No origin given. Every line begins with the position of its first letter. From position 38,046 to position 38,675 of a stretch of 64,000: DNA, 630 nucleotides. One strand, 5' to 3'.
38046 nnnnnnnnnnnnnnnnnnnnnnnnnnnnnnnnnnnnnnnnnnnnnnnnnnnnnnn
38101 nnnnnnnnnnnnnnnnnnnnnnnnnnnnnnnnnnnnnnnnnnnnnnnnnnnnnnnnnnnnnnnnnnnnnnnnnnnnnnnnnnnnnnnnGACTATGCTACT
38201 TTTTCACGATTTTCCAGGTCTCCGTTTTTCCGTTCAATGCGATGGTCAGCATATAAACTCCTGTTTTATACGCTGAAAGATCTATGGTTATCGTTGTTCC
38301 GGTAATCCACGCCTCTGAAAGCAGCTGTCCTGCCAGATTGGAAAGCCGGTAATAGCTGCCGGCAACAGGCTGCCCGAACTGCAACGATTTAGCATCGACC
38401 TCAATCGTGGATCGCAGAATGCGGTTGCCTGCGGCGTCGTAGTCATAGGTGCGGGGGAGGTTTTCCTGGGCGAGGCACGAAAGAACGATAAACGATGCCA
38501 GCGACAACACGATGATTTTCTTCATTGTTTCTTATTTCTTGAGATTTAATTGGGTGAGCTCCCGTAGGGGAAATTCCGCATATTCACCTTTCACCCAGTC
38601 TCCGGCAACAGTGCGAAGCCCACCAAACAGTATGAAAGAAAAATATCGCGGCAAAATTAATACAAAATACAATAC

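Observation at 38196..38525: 109-aa mini-protein combining a signal peptide, one YD repeat and a T9SS sorting domain, 7 nt upstream of the RHS fragment: a possible in-trans T9SS adaptor for RHS toxins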

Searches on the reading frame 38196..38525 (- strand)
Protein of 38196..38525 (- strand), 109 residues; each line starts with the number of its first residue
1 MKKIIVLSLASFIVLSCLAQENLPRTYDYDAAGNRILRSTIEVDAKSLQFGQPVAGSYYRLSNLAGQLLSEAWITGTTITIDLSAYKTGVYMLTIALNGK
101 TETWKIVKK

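Call 3: search_protein_families(library=ncbifam, proteins=[window:38196-38525:-], max_evalue=1)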
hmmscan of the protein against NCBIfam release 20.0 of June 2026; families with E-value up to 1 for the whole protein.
window:38196-38525:- (109 aa): 4 families
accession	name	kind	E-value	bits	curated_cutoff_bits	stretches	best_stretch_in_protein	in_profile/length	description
TIGR04183.1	Por_Secre_tail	domain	7.8e-09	35.4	23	1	52-109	17-72/72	T9SS type A sorting domain-containing protein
NF052644.1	T9SS_DNase_Rie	equivalog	1.6e-05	24.4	260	1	27-109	175-251/251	T9SS-dependent surface endonuclease, AS87_RS02955 family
NF047408.1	SA0632_fam_LP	equivalog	0.15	11.8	70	1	1-17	1-17/68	SA0632 family lipoprotein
NF041691.1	Shig_StxB_2b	exception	0.19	11.9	201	0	1-89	1-78/87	Shiga toxin Stx2b subunit B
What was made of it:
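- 38199..38372 (-): Remaining part of the T9SS type A C-terminal domain (aa 52-109). It lacks strand 1 and the PNP motif. TIGR04183, profile positions 17-72 (call 3).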

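Call 4: search_protein_families(library=pfam, proteins=[window:38196-38525:-], max_evalue=1)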
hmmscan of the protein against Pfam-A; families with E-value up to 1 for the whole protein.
window:38196-38525:- (109 aa): 3 families
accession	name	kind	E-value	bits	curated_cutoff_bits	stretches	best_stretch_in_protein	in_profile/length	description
PF18962.6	Por_Secre_tail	-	3.4e-05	24.5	27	1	59-107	24-74/75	Secretion system C-terminal sorting domain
PF11589.14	DUF3244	-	0.04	14.3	25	1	65-100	50-88/96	Domain of unknown function (DUF3244)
PF20448.3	DUF6705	-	0.15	12.3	24.4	1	1-29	1-29/188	Family of unknown function (DUF6705)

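Call 5: find_homologous_proteins(query=window:38196-38525:-, max_evalue=0.001)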
Query window:38196-38525:- (109 aa): 13 proteins with E <= 0.001 among 29 candidates.
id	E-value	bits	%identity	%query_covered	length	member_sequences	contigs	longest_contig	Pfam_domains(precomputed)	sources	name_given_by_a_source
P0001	5.4e-62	224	98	100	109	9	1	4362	PF18962.8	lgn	-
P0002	3.5e-59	215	72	100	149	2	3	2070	PF18962.8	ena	-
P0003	3.4e-53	196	64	100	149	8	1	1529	PF18962.8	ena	-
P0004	2.8e-34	135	47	100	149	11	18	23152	PF18962.8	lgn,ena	-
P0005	1.7e-31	126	48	100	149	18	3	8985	PF18962.8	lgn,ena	-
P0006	2.1e-29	119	45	100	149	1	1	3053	PF18962.8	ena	-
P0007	3.8e-29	119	45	100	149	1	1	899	PF18962.8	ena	-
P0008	1.2e-28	117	47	100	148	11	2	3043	PF18962.8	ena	-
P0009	1.9e-28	116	44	100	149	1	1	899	PF18962.8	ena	-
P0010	3.6e-27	112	43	100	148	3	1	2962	PF18962.8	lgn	-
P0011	3.0e-25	106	39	100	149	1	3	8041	PF18962.8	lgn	-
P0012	3.2e-25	106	43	100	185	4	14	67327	PF18962.8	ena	-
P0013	7.2e-24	102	43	100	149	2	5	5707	PF18962.8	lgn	-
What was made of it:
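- On SP-YD hairpin-tether-CTD mini-protein family (defined here; no curated model): E 5e-62 to 7e-24 against 13 relatives (call 5).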

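Call 8: find_encoding_contigs(protein=P0012, flank=10000, max_places=4)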
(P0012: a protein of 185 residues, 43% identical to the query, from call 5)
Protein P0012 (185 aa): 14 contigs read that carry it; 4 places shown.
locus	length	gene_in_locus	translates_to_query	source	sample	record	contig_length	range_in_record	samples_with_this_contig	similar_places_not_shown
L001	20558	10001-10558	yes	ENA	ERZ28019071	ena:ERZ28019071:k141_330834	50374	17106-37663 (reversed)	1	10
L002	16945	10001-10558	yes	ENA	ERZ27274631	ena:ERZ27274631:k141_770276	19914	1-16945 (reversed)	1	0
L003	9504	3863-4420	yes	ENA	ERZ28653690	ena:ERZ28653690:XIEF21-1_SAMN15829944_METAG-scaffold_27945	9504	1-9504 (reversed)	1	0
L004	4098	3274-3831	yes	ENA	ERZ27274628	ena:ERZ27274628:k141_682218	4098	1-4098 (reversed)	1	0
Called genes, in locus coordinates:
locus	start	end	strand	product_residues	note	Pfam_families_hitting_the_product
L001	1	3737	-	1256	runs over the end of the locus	PF13860:FlgD_ig (faint), PF01364:Peptidase_C25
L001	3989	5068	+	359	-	PF11751:PorP_SprF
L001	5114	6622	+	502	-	PF03781:FGE-sulfatase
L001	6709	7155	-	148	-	PF03724:META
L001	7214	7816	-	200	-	PF01926:MMR_HSR1, PF02421:FeoB_N, PF03193:RsgA_GTPase (weak), PF00350:Dynamin_N (faint)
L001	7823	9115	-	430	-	PF01551:Peptidase_M23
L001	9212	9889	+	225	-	PF04973:NMN_transporter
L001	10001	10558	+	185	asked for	PF18962:Por_Secre_tail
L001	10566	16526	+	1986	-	PF03534:SpvB (weak), PF01839:FG-GAP (faint), PF12256:TcdB_toxin_midN (faint), PF13517:FG-GAP_3 (weak), PF05593:RHS_repeat (weak), PF25023:TEN_YD-shell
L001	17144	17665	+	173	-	-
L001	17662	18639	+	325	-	-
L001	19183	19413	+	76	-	-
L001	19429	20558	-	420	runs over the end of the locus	PF02844:GARS_N, PF01071:GARS_A, PF02222:ATP-grasp (faint), PF02655:ATP-grasp_3 (weak), PF02786:CPSase_L_D2 (weak), PF02843:GARS_C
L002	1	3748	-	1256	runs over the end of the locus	PF13860:FlgD_ig (faint), PF01364:Peptidase_C25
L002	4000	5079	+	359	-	PF11751:PorP_SprF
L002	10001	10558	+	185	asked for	PF18962:Por_Secre_tail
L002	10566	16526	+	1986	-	PF03534:SpvB (weak), PF01839:FG-GAP (faint), PF12256:TcdB_toxin_midN (faint), PF13517:FG-GAP_3 (weak), PF05593:RHS_repeat (weak), PF25023:TEN_YD-shell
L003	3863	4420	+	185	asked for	PF18962:Por_Secre_tail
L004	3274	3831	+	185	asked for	PF18962:Por_Secre_tail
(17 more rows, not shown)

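Call 9: find_encoding_contigs(protein=P0004, flank=10000, max_places=4)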
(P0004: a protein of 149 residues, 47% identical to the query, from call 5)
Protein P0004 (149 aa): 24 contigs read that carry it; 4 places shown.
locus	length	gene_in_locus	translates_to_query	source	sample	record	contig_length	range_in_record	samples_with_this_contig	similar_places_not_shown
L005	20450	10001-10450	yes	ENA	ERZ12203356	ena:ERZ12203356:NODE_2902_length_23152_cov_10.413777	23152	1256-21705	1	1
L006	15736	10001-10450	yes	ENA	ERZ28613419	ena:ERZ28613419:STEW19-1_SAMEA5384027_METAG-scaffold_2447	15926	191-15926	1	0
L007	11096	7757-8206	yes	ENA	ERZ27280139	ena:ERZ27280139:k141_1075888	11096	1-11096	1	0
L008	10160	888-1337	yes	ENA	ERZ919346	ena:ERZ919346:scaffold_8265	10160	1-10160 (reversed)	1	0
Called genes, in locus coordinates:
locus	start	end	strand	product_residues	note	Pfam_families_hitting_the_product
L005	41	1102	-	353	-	PF01661:Macro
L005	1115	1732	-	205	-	PF14487:DarT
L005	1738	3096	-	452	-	PF14487:DarT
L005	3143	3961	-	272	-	PF06114:Peptidase_M78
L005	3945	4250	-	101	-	-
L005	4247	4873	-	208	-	-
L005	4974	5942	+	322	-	-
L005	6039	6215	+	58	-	-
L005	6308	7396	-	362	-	-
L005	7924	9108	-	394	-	PF04397:LytTR, PF13412:HTH_24 (faint)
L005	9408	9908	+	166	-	-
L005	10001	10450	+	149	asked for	PF18962:Por_Secre_tail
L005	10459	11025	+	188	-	PF03534:SpvB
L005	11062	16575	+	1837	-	PF01839:FG-GAP (faint), PF13517:FG-GAP_3, PF05593:RHS_repeat, PF25023:TEN_YD-shell (weak)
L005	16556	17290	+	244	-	-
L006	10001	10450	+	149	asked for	PF18962:Por_Secre_tail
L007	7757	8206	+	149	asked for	PF18962:Por_Secre_tail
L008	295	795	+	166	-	-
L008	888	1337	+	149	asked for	PF18962:Por_Secre_tail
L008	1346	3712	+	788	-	PF03534:SpvB, PF01839:FG-GAP (faint), PF13517:FG-GAP_3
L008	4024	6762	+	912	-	PF05593:RHS_repeat, PF25023:TEN_YD-shell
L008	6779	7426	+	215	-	-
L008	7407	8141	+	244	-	-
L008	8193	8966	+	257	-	PF09603:Fib_succ_major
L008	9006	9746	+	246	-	PF09603:Fib_succ_major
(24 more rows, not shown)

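Call 10: find_related_loci(query=A1, collection=genome_contigs, flank=10000)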
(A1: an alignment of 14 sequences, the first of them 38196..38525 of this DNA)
Query A1 (109 aa) in genome_contigs; peptide patterns used: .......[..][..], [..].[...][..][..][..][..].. (x = any residue, [..] = any of these).
597 stretches matched a pattern (row limit reached: there are more); 27 encode a relative of the query (tblastn E <= 1e-3); 27 distinct loci.
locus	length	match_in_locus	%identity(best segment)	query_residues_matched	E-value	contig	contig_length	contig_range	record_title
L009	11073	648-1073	31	1-109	4e-13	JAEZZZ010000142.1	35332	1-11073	MAG: Bacteroidetes bacterium isolate OH_PFB_65 k127_606862, whole genome shotgun sequence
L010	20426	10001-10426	29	1-109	5e-12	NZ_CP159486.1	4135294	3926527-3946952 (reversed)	Limibacterium fermenti strain me31 chromosome, complete genome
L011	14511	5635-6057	29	1-108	2e-10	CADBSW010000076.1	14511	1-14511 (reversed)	MAG: uncultured Prevotellaceae bacterium isolate RUG14277 genome assembly, contig: RUG14277_asm_76, whole genome shotgun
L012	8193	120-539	26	2-109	8e-10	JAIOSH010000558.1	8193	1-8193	MAG: Bacteroidales bacterium isolate SMBSF39 bin_16_k127_1650701, whole genome shotgun sequence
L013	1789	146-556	31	1-108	2e-9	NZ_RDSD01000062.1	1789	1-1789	Proteiniphilum sp. X52 NODE_62_length_1789_cov_110.576, whole genome shotgun sequence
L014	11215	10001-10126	51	1-43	2e-9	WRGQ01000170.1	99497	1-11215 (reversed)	MAG: Bacteroidetes bacterium isolate Nc150P4bin20 JGI20171J29575_12612832, whole genome shotgun sequence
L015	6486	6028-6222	35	40-109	3e-9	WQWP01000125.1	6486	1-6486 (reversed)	MAG: Lentimicrobiaceae bacterium isolate Emb289P3bin108 Ga0123356_10019186, whole genome shotgun sequence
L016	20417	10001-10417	30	5-109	3e-9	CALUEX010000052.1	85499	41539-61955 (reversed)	MAG: uncultured Prevotella sp. isolate BRZ_SN__bin93 genome assembly, contig: BRZ_SN__NODE_313_length_85499_cov_46.69677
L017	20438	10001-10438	23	1-109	2e-8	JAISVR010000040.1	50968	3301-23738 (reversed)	MAG: Prevotellaceae bacterium isolate Mx356_bin45 k119_855920, whole genome shotgun sequence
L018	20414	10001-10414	28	2-109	5e-8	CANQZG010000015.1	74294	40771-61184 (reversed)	MAG: uncultured Muribaculaceae bacterium isolate Lapin-018__bin5 genome assembly, contig: Lapin-018__NODE_272_length_742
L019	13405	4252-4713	25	2-109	2e-7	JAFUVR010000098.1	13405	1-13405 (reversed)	MAG: Bacteroidales bacterium isolate RGIG4868 Roe_deer_Rumen-1__c453737, whole genome shotgun sequence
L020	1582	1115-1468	28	26-109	3e-7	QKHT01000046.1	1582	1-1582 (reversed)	MAG: Bacteroidetes bacterium isolate SZUA-561 scaffold_1623129, whole genome shotgun sequence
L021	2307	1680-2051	29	17-109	4e-7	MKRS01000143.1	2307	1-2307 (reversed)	MAG: Bacteroidales bacterium 45-6 scnpilot_expt_750_p_scaffold_16411, whole genome shotgun sequence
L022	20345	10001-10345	31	26-106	3e-7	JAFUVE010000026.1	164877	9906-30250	MAG: Bacteroidaceae bacterium isolate RGIG4855 Roe_deer_Rumen-1__c5734, whole genome shotgun sequence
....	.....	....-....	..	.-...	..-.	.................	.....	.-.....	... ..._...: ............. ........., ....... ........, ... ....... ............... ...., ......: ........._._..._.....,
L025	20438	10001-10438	25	4-108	9e-7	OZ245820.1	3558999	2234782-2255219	MAG: Flavipsychrobacter sp. isolate 68ed36bf-177b-4177-848e-4f6816b01038 genome assembly, chromosome: 1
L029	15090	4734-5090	29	26-109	1e-5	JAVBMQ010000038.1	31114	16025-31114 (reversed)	MAG: Bacteroidales bacterium isolate EPI_MAG_00056 c_000001827567, whole genome shotgun sequence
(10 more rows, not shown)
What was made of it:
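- Taxonomic spread: 27 species-level genome loci spanning Prevotellaceae, Muribaculaceae, Tannerella, Limibacterium, Labilibaculum, Chitinophagales and Kapaibacterium (call 10).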

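Call 19: find_encoding_contigs(protein=P0002, flank=10000, max_places=4)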
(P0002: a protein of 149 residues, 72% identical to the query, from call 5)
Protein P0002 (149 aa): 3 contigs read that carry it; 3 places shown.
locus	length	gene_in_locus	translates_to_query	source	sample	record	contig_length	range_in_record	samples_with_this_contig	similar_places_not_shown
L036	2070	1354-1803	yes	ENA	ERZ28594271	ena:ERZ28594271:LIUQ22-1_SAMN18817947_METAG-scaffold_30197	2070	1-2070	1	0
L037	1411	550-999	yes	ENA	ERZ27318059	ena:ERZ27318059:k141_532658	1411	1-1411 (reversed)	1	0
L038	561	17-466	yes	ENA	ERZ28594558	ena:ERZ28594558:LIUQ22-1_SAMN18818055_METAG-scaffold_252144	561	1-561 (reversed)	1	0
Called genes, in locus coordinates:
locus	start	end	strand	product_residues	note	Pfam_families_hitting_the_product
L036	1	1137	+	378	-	?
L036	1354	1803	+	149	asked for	PF18962:Por_Secre_tail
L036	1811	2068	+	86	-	?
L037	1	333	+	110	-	?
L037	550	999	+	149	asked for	PF18962:Por_Secre_tail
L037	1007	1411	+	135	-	?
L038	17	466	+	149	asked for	PF18962:Por_Secre_tail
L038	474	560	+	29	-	?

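Call 20: find_encoding_contigs(protein=P0001, flank=10000, max_places=4)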
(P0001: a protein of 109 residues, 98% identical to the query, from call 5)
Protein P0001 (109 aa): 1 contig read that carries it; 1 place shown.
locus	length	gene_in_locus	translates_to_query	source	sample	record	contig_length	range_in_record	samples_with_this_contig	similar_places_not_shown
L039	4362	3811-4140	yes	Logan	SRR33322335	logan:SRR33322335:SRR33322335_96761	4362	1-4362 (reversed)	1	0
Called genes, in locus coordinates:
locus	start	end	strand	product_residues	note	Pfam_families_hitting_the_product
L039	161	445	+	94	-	-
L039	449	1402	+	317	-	PF01551:Peptidase_M23, PF01476:LysM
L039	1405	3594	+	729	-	PF23743:Beta-prop_BBS7 (faint), PF13517:FG-GAP_3, PF01839:FG-GAP (weak), PF18962:Por_Secre_tail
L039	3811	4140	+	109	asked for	PF18962:Por_Secre_tail (weak)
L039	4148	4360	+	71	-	?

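Call 21: find_encoding_contigs(protein=P0003, flank=10000, max_places=4)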
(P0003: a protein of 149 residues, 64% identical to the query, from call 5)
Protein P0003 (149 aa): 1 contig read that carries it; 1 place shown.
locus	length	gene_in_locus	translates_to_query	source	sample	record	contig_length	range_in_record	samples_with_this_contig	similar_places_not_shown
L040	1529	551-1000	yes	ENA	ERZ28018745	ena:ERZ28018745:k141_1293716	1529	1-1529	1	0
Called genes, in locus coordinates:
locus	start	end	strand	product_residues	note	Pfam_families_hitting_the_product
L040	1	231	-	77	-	?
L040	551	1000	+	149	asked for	PF18962:Por_Secre_tail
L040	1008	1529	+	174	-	?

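Call 26: search_protein_families(library=pfam, proteins=[L009:1104-7640:+, L017:10460-17068:+, L025:10490-16870:+, L029:5098-11217:+], max_evalue=0.001)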
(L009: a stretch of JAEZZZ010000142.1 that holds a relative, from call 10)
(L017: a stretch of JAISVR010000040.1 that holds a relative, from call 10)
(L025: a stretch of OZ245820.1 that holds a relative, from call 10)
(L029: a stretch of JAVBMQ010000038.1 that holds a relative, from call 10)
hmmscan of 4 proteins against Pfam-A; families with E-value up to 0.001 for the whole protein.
L009:1104-7640:+ (2179 aa): 4 families
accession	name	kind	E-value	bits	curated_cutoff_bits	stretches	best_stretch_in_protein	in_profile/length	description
PF05593.20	RHS_repeat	-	5.7e-32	109.9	22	3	1387-1420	3-36/38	RHS Repeat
PF13517.12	FG-GAP_3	-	2.4e-09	38.1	26.9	1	628-688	1-61/61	FG-GAP-like repeat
PF03534.18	SpvB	-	3.6e-07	30.1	22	1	130-183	3-57/287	Salmonella virulence plasmid 65kDa B protein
PF01839.29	FG-GAP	-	1.5e-05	25.2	22.1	0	498-513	4-19/37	FG-GAP repeat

L017:10460-17068:+ (2203 aa): 6 families
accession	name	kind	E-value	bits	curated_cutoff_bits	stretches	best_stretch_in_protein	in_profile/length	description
PF05593.20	RHS_repeat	-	1.8e-29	101.9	22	2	1238-1271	4-38/38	RHS Repeat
PF13517.12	FG-GAP_3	-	9.1e-19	68.3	26.9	3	774-846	1-61/61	FG-GAP-like repeat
PF00932.25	LTD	-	4.2e-15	56.5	34.3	1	19-145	4-106/109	Lamin Tail Domain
PF03534.18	SpvB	-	6.4e-14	52.3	22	1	230-416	2-181/287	Salmonella virulence plasmid 65kDa B protein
PF01839.29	FG-GAP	-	6.3e-12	45.5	22.1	0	835-852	9-26/37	FG-GAP repeat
PF12256.14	TcdB_toxin_midN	-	4.1e-10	39.7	24.8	1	897-1031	29-161/181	Insecticide toxin TcdB middle/N-terminal region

L025:10490-16870:+ (2127 aa): 4 families
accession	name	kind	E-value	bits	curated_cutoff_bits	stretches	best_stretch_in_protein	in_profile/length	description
PF13517.12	FG-GAP_3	-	5.4e-20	72.2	26.9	4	394-472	1-60/61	FG-GAP-like repeat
PF01839.29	FG-GAP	-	2.1e-18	66.2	22.1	1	458-483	5-27/37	FG-GAP repeat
PF03534.18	SpvB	-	7.4e-15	55.4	22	2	43-94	3-53/287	Salmonella virulence plasmid 65kDa B protein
PF05593.20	RHS_repeat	-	2e-05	25.3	22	1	1275-1304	1-30/38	RHS Repeat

L029:5098-11217:+ (2040 aa): 4 families
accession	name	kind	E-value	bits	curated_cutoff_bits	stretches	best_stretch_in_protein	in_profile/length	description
PF05593.20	RHS_repeat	-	1.1e-33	115.3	22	2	1307-1343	1-37/38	RHS Repeat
PF13517.12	FG-GAP_3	-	5.1e-15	56.2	26.9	1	389-447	2-60/61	FG-GAP-like repeat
PF03534.18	SpvB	-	8.8e-12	45.3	22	1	104-335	5-243/287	Salmonella virulence plasmid 65kDa B protein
PF01839.29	FG-GAP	-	4.8e-08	33.2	22.1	0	435-447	7-19/37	FG-GAP repeat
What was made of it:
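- On Tc-toxin-like BC (TcB/TcC) proteins: the partner gene: Partners in other loci have all of these domains (calls 8, 26).
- Closest known: Tc toxin BC subcomplex. Same: The partner proteins have the same domain order: SpvB N-terminal domain, FG-GAP propeller, TcdB_midN, RHS shell, Rhs core, toxin (calls 8, 26).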
